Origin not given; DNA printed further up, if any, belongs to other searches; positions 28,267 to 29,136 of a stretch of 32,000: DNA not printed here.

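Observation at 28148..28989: c-di-GMP-I riboswitch with a strand-exchange terminator gating a three-HTH Myb-like DNA-binding protein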

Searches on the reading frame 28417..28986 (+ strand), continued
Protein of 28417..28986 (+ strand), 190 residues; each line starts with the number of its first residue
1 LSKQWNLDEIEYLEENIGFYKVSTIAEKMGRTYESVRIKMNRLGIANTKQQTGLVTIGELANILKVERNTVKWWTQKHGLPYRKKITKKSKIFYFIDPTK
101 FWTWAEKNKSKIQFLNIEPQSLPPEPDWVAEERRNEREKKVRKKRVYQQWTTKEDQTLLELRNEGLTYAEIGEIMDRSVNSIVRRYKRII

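Call 48: search_dna_similar(query=window:28417-28986:+, collection=phages, mode=protein, max_evalue=0.001, max_rows=25)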
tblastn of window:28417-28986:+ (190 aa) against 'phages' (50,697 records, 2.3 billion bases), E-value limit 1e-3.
Records with a match: 17; places in all: 17; records where one place covers at least 80% of the query: 12.
Best place of each record, by identity: <60% 17.
By first word of the organism name: Lysinibacillus 3; Bacillus 3; Bacteriophage 3; Clostridium 3; Pantoea 2; Xanthomonas 2; Streptococcus 1.
By host as written in the record: - 3; Lysinibacillus fusiformis 2; Bacillus cereus 2; Clostridium perfringens SM101 2; Pantoea agglomerans AUR 2; Xanthomonas vesicatoria 2; Bacillus australimaris sKR4M-27 1; Streptococcus parauberis KRS-02083 1; and 2 more.
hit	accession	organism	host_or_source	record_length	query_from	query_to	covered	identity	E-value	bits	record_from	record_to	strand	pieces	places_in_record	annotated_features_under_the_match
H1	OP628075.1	Lysinibacillus phage vB_LfM_LysYB1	Lysinibacillus fusiformis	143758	17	189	91%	38.4%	2e-26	110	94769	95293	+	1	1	SANT SWI3, ADA2, N-CoR and TFIIIB'' DNA-binding domain protein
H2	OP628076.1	Lysinibacillus phage vB_LfM_LysYB2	Lysinibacillus fusiformis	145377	17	189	91%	38.4%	2e-26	110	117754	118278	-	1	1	SANT SWI3, ADA2, N-CoR and TFIIIB'' DNA-binding domain protein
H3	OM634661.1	Bacillus phage vB_BauM_KLEB27-3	Bacillus australimaris sKR4M-27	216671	3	185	96%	35.6%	3e-26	110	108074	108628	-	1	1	hypothetical protein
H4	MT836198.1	Bacteriophage sp.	human fecal samples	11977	2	185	97%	34.4%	1e-19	91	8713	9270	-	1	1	record has no annotation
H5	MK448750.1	Streptococcus phage Javan393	Streptococcus parauberis KRS-02083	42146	1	185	97%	32.3%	3e-21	96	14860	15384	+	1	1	hypothetical protein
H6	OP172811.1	Lysinibacillus phage LC76P1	Lysinibacillus capsici DO76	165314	5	185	95%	31.7%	2e-9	61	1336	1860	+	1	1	hypothetical protein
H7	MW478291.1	Clostridium phage phiCp-D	Clostridium perfringens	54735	2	177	93%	31.3%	1e-19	91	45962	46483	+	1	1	hypothetical protein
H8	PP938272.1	Bacillus phage PHBA67-T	Bacillus cereus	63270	5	185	95%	30.1%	2e-20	94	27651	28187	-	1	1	hypothetical protein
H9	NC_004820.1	Bacillus phage phBC6A51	Bacillus cereus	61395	5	185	95%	29.6%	2e-19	91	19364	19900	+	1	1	hypothetical protein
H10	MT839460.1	Bacteriophage sp.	human fecal samples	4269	3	182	95%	26.5%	4e-6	52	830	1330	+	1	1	record has no annotation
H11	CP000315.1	Clostridium phage phiSM101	Clostridium perfringens SM101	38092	17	189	91%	25.1%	2e-5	50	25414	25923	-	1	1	hypothetical protein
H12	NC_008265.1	Clostridium phage phiSM101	Clostridium perfringens SM101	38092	17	189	91%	25.1%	2e-5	50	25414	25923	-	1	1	hypothetical protein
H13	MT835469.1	Bacteriophage sp.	human fecal samples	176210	3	130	67%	29.7%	1e-9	62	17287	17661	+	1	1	record has no annotation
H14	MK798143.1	Pantoea phage vB_PagM_AAM37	Pantoea agglomerans AUR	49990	3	84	43%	38.1%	4e-4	46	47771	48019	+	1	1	hypothetical protein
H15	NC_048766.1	Pantoea phage vB_PagM_AAM37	Pantoea agglomerans AUR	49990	3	84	43%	38.1%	4e-4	46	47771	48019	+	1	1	hypothetical protein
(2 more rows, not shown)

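Call 49: search_dna_similar(query=window:28417-28986:+, collection=plasmids, mode=protein, max_evalue=0.001, max_rows=25)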
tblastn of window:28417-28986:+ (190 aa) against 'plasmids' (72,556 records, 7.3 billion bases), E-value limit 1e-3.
Records with a match: 59; places in all: 68; records where one place covers at least 80% of the query: 53.
Best place of each record, by identity: <60% 59.
By first word of the organism name: Priestia 31; Clostridium 12; Bacillus 10; Jeotgalibacillus 1; Planococcus 1; Cytobacillus 1; Vagococcus 1; Rossellomorea 1; Metabacillus 1.
By predicted mobility (MOB-suite, as given by PLSDB): non-mobilizable 46; mobilizable 13.
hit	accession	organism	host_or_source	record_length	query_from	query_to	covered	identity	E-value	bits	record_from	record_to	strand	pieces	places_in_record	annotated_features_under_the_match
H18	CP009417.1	Jeotgalibacillus malaysiensis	-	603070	3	189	98%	44.4%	6e-45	165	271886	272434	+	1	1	hypothetical protein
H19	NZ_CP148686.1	Clostridium perfringens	Mammal,single cell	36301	3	189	98%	38.0%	8e-20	93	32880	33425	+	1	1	hypothetical protein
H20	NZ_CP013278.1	Bacillus thuringiensis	Vectobac,bacterial clone,Commercial ...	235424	5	189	97%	38.2%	2e-28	117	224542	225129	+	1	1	sigma factor-like helix-turn-helix DNA-binding protein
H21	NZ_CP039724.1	Bacillus thuringiensis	whole organism,soil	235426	5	189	97%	38.2%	2e-28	117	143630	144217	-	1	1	sigma factor-like helix-turn-helix DNA-binding protein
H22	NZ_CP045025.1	Bacillus thuringiensis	whole organism,soil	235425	5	189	97%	38.2%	2e-28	117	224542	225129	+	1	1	sigma factor-like helix-turn-helix DNA-binding protein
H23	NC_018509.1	Bacillus thuringiensis HD-789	-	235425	5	189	97%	38.2%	2e-28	117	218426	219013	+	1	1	sigma factor-like helix-turn-helix DNA-binding protein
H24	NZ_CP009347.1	Bacillus thuringiensis HD1002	Sewage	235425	5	189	97%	38.2%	2e-28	117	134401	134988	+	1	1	sigma factor-like helix-turn-helix DNA-binding protein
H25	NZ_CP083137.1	Bacillus thuringiensis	whole organism,Biopesticide Solbac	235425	5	189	97%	38.2%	2e-28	117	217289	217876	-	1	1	sigma factor-like helix-turn-helix DNA-binding protein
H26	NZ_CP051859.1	Bacillus thuringiensis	cell culture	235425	5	189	97%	38.2%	2e-28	117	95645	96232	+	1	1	sigma factor-like helix-turn-helix DNA-binding protein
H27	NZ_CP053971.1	Bacillus thuringiensis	-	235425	5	189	97%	38.2%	2e-28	117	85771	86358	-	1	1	sigma factor-like helix-turn-helix DNA-binding protein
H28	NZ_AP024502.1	Bacillus velezensis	-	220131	5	189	97%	36.5%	3e-25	108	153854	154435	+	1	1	sigma-70 family RNA polymerase sigma factor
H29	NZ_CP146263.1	Priestia megaterium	Nicotiana tabacum L.,Cell ...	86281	3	189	98%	35.1%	1e-24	107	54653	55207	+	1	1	hypothetical protein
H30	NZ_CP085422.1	Priestia megaterium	single cell,soil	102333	3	189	98%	35.1%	1e-24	107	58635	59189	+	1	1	hypothetical protein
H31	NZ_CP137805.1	Priestia megaterium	Bacillus megaterium assembly,Arshan ...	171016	3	189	98%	34.9%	4e-23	102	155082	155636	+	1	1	hypothetical protein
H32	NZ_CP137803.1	Priestia megaterium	Bacillus megaterium assembly,Arshan ...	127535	3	189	98%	34.6%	9e-23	101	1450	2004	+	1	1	sigma-70 family RNA polymerase sigma factor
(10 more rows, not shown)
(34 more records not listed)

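Call 50: get_annotated_region(hit=H9, flank=5000)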
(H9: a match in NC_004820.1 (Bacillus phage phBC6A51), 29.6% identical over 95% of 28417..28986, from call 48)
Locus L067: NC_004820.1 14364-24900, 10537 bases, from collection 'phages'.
description: Bacillus prophage phBC6A51, complete genome.
organism: Bacillus phage phBC6A51 (NCBI taxid 225725)
taxonomy: Viruses; Duplodnaviria; Heunggongvirae; Uroviricota; Caudoviricetes
host: Bacillus cereus; source: -; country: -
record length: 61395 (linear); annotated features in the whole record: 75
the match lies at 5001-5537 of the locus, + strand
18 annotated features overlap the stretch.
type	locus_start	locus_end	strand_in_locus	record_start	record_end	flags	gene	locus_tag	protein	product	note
CDS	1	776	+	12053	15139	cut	-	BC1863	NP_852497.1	MCM domain family protein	-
CDS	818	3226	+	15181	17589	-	-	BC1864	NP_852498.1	DNA polymerase I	-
CDS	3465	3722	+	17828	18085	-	-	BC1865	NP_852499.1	hypothetical protein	-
CDS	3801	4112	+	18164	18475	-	-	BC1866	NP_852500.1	hypothetical protein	-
CDS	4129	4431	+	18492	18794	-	-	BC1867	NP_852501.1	hypothetical protein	-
CDS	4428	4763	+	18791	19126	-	-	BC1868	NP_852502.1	hypothetical protein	-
CDS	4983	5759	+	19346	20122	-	-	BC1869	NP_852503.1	hypothetical protein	-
CDS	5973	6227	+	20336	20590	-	-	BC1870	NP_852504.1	hypothetical protein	-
CDS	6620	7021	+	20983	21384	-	-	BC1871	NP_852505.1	hypothetical protein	-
CDS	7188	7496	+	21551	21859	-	-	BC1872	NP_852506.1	hypothetical protein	-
CDS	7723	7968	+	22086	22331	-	-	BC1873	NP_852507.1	hypothetical protein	-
CDS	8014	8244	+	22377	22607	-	-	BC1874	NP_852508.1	hypothetical protein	-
CDS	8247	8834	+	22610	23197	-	-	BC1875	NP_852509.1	hypothetical protein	-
CDS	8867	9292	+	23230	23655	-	-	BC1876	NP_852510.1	hypothetical protein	-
CDS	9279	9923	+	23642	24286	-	-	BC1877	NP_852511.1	hypothetical protein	-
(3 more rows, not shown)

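Call 51: get_annotated_region(hit=H5, flank=5000)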
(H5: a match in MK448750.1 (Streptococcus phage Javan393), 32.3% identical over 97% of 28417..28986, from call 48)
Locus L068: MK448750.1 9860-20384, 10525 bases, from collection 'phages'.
description: Streptococcus phage Javan393, complete genome.
organism: Streptococcus phage Javan393 (NCBI taxid 2548146)
taxonomy: Viruses; Duplodnaviria; Heunggongvirae; Uroviricota; Caudoviricetes
host: Streptococcus parauberis KRS-02083; source: -; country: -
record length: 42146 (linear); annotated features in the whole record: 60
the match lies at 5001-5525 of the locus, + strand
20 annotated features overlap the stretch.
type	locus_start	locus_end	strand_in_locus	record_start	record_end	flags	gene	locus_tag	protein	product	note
CDS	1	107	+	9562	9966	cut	-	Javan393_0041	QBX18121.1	single-stranded DNA-binding protein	-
CDS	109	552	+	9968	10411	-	-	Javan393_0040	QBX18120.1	holliday junction resolvase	-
CDS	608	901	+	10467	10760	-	-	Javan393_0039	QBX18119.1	hypothetical protein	-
CDS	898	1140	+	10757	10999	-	-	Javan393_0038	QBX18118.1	hypothetical protein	-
CDS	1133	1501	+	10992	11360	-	-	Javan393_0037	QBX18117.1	hypothetical protein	-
CDS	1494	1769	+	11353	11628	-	-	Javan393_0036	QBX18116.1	hypothetical protein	-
CDS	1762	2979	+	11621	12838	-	-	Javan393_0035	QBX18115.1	hypothetical protein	-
CDS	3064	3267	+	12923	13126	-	-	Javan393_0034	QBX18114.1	hypothetical protein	-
CDS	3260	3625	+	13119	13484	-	-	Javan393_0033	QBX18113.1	hypothetical protein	-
CDS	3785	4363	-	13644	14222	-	-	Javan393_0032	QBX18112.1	hypothetical protein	-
CDS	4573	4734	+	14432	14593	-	-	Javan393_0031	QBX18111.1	hypothetical protein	-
CDS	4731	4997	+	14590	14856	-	-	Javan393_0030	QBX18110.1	hypothetical protein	-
CDS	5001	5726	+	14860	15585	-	-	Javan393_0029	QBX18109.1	hypothetical protein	-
CDS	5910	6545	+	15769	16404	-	-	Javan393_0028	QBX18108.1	hypothetical protein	-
CDS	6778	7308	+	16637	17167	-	-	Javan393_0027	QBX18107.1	hypothetical protein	-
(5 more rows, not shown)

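Call 56: find_encoding_contigs(protein=P0005, flank=3000, max_places=1)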
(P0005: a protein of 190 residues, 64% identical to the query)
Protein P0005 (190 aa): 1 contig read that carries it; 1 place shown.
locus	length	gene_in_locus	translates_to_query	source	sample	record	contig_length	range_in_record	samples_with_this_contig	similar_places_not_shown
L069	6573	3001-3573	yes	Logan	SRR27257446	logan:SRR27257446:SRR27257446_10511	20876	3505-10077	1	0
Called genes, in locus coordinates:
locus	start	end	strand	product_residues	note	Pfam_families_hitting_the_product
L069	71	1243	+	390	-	PF01051:Rep3_N, PF21205:Rep3_C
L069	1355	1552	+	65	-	-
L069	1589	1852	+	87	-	-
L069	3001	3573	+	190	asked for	PF08281:Sigma70_r4_2 (faint), PF13384:HTH_23 (faint), PF13936:HTH_38 (faint)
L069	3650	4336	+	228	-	PF00563:EAL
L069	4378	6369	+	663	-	-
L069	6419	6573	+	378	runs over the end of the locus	PF00989:PAS (faint), PF13188:PAS_8 (weak), PF13426:PAS_9, PF00990:GGDEF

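Call 57: find_encoding_contigs(protein=P0007, flank=3000, max_places=1)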
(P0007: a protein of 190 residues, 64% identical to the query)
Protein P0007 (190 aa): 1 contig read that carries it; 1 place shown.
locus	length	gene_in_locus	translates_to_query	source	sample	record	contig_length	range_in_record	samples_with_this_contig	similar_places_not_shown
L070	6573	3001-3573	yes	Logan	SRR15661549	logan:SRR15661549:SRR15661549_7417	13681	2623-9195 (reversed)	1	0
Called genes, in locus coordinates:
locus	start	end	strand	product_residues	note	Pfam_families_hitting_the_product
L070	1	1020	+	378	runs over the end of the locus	PF00581:Rhodanese, PF00753:Lactamase_B, PF23023:Anti-Pycsar_Apyc1 (faint)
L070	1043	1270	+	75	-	PF01206:TusA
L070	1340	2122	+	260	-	PF01925:TauE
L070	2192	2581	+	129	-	PF02635:DsrE, PF13686:DrsE_2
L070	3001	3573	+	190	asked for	PF13384:HTH_23 (faint)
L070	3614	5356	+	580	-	PF00672:HAMP (weak), PF00015:MCPsignal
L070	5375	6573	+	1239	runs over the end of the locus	PF00668:Condensation, PF00501:AMP-binding, PF13193:AMP-binding_C, PF00550:PP-binding (weak), PF01370:Epimerase, PF07993:NAD_binding_4, PF13460:NAD_binding_10 (faint), PF16363:GDP_Man_Dehyd (weak)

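Call 58: find_encoding_contigs(protein=P0011, flank=3000, max_places=1)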
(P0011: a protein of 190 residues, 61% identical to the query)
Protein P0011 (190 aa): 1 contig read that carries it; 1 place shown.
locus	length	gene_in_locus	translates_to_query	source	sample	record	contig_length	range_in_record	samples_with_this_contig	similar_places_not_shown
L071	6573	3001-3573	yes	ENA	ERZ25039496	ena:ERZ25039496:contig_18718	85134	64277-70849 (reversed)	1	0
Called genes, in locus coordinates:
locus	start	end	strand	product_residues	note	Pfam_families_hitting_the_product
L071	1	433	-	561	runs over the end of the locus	PF12729:4HB_MCP_1, PF05227:CHASE3 (weak), PF00672:HAMP, PF00015:MCPsignal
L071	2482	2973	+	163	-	PF13690:CheX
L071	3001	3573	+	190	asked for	PF13384:HTH_23 (faint), PF08281:Sigma70_r4_2 (faint), PF12728:HTH_17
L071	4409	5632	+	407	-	-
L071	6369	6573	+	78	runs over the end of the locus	-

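Call 59: find_encoding_contigs(protein=P0012, flank=3000, max_places=1)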
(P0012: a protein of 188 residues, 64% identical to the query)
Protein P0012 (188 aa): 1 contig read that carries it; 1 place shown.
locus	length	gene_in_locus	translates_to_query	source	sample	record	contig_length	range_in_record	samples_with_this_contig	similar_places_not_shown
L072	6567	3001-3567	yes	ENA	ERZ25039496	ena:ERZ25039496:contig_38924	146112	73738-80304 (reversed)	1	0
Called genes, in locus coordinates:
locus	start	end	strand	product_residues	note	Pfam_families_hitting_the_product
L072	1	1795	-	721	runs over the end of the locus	PF17159:MASE3, PF00990:GGDEF, PF00563:EAL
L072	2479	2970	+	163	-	PF13690:CheX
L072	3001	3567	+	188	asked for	PF08281:Sigma70_r4_2 (faint), PF13384:HTH_23 (faint), PF12728:HTH_17 (weak), PF13411:MerR_1 (faint)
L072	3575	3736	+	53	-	-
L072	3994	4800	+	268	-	-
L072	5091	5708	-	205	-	PF00378:ECH_1, PF16113:ECH_2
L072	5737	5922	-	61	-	-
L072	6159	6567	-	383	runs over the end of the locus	PF04055:Radical_SAM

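Call 61: find_encoding_contigs(protein=P0013, flank=3000, max_places=1)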
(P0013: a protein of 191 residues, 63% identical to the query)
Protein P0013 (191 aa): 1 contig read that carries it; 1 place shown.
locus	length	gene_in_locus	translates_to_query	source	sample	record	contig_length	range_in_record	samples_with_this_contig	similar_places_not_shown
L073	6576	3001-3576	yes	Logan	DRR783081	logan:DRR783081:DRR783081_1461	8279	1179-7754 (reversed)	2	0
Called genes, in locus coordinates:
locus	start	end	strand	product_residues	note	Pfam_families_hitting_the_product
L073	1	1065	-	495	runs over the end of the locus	PF02028:BCCT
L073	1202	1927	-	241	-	PF00072:Response_reg, PF04397:LytTR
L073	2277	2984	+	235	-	PF00563:EAL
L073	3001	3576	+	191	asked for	PF13921:Myb_DNA-bind_6 (faint), PF12728:HTH_17 (weak)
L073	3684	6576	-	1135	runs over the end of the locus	PF03707:MHYT, PF00989:PAS, PF08448:PAS_4 (faint), PF13188:PAS_8 (faint), PF13426:PAS_9, PF00512:HisKA, PF02518:HATPase_c, PF00072:Response_reg, +1 more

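Call 62: find_encoding_contigs(protein=P0020, flank=3000, max_places=1)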
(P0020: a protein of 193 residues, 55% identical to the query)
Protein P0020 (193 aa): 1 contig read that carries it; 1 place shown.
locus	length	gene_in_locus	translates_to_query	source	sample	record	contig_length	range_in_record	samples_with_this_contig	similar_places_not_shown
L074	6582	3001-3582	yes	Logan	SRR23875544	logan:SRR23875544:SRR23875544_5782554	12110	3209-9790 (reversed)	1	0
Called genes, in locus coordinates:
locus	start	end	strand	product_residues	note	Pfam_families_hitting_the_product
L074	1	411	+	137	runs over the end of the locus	PF08937:ThsB_TIR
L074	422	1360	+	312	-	PF00656:Peptidase_C14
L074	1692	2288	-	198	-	PF00239:Resolvase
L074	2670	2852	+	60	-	PF09388:SpoOE-like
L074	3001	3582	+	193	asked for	PF00249:Myb_DNA-binding (faint), PF13921:Myb_DNA-bind_6 (weak)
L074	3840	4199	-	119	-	PF00015:MCPsignal, PF06456:Arfaptin (weak)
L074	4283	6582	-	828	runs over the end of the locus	PF13426:PAS_9 (faint), PF08447:PAS_3, PF00989:PAS (weak), PF08447:PAS_3, PF08448:PAS_4 (weak), PF00990:GGDEF, PF00563:EAL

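Call 63: find_encoding_contigs(protein=P0010, flank=3000, max_places=1)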
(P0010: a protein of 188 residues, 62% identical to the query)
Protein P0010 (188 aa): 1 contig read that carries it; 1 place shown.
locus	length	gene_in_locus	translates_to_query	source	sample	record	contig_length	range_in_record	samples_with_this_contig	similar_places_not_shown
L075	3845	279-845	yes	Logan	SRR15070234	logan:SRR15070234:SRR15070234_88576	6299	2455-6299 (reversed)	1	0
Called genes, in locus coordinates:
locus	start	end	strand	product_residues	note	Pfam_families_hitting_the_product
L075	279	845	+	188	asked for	PF08281:Sigma70_r4_2 (faint), PF13384:HTH_23 (faint), PF13936:HTH_38 (faint), PF12728:HTH_17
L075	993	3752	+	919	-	PF01590:GAF, PF13185:GAF_2, PF01590:GAF, PF13185:GAF_2 (weak), PF00989:PAS, PF13426:PAS_9, PF00990:GGDEF, PF00563:EAL, +1 more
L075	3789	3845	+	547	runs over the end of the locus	PF02776:TPP_enzyme_N, PF00205:TPP_enzyme_M, PF02775:TPP_enzyme_C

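Call 77: search_protein_families(library=padloc, proteins=[window:28417-28986:+], max_evalue=0.01)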
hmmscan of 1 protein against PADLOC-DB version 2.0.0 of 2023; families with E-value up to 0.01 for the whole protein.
window:28417-28986:+ (190 aa): 2 families
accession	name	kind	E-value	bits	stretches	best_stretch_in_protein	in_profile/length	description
PDLC04133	mad1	-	7.5e-05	21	1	53-81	4-32/60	mads_1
PDLC03607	REase_MTase_IIG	-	0.0065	12.9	1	24-94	475-541/681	Type IIG restriction enzyme-methyltransferase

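Call 79: search_protein_representatives(alignment_id=A1)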
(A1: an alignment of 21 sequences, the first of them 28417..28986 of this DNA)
Query: 21 sequences, 191 profile positions. Proteins with E-value up to 0.001 (for the whole library): 5964; up to 1e-10: 1803; up to 1e-30: 258. The best 150 are listed.
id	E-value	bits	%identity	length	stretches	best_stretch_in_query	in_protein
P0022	8.5e-77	273.6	-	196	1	1-189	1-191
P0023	3.6e-65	235.6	-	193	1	2-189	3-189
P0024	7.8e-64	231.3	-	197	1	1-185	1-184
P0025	2.2e-63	229.8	-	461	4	2-190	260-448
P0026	5.0e-63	228.7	-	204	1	2-189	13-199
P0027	2.0e-61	223.4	-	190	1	1-189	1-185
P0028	4.5e-59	215.8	-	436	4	4-188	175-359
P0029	2.6e-58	213.3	-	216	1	2-189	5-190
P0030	1.2e-57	211.1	-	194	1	1-188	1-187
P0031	2.4e-57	210.1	-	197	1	3-189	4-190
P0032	1.3e-56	207.7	-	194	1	2-189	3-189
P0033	2.3e-56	206.9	-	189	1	1-189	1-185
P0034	6.5e-56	205.5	-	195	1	3-189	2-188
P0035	1.1e-55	204.8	-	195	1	3-186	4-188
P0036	1.1e-55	204.7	-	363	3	2-189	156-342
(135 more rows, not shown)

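Call 86: get_annotated_region(hit=H18, flank=4000)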
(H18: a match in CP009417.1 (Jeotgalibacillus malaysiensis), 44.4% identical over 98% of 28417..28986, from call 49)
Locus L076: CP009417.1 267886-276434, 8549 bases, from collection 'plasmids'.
description: Jeotgalibacillus malaysiensis strain D5 plasmid, complete sequence
organism: Jeotgalibacillus malaysiensis (NCBI taxid 1508404)
taxonomy: Bacteria; Bacillota; Bacilli; Bacillales; Planococcaceae; Jeotgalibacillus; Jeotgalibacillus malaysiensis
host: -; source: -; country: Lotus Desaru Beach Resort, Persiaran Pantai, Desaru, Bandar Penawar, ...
typing (MOB-suite, as given by PLSDB): non-mobilizable
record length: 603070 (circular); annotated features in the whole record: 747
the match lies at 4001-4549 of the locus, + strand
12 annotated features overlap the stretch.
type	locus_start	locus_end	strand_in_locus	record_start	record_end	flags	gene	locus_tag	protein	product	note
CDS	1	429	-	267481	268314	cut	-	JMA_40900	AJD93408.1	hypothetical protein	-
CDS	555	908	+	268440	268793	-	-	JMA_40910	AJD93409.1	hypothetical protein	-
CDS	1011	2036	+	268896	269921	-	-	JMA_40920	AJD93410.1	hypothetical protein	-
CDS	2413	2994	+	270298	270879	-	-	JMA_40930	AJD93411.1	hypothetical protein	-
CDS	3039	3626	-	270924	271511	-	-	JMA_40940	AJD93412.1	3'-5' exonuclease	-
CDS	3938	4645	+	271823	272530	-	-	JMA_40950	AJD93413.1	hypothetical protein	-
CDS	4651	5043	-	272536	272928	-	-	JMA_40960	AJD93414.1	hypothetical protein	-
CDS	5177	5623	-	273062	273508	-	-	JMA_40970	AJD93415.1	hypothetical protein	-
CDS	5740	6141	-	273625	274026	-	-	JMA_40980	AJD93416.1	hypothetical protein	-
CDS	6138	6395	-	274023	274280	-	-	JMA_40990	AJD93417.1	hypothetical protein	-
CDS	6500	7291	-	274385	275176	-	-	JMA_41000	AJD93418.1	hypothetical protein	-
CDS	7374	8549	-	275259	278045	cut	-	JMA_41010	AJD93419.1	hypothetical protein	-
